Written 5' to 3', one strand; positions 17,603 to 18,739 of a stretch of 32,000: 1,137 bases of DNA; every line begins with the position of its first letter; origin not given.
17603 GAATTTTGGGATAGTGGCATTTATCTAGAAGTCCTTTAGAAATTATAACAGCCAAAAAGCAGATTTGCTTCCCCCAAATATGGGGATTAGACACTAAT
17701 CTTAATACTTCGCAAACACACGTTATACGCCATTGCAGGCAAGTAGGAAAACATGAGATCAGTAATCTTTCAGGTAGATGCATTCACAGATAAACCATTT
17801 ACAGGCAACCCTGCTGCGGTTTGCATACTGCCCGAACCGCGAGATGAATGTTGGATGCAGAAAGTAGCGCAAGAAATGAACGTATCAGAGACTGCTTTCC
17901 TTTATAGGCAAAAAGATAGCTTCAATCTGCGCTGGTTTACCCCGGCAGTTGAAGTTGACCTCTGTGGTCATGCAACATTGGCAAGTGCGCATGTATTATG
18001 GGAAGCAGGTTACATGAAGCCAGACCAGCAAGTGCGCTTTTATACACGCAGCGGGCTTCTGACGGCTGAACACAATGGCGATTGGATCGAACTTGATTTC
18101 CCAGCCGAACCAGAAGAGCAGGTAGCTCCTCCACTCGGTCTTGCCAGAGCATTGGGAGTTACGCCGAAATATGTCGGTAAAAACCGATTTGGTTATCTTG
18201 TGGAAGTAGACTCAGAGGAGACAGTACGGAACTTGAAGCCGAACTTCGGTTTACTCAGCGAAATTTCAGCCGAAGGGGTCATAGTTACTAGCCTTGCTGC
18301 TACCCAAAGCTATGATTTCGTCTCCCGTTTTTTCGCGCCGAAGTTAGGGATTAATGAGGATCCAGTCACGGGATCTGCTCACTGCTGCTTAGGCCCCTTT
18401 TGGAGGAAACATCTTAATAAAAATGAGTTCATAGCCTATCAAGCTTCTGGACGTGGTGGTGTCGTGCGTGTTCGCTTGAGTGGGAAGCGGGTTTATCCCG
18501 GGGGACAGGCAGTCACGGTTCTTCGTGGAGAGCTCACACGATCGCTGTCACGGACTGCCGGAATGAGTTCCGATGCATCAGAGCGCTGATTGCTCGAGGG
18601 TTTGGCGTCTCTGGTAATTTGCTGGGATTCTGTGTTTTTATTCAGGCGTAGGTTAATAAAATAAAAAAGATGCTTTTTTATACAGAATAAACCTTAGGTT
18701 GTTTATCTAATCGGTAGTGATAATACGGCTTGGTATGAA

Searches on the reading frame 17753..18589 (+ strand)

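Call 9: search_protein_families(library=pfam, proteins=[window:17753-18589:+], max_evalue=0.001)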
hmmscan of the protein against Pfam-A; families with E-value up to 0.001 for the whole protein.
window:17753-18589:+ (278 aa): 1 family
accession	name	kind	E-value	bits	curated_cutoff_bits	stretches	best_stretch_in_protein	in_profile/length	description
PF02567.21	PhzC-PhzF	-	3.4e-67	227.4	27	1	8-259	1-281/281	Phenazine biosynthesis-like protein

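Call 101: search_protein_families(library=padloc, proteins=[window:17753-18589:+], max_evalue=0.001)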
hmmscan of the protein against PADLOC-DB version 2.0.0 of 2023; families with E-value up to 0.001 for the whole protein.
window:17753-18589:+ (278 aa): 0 families
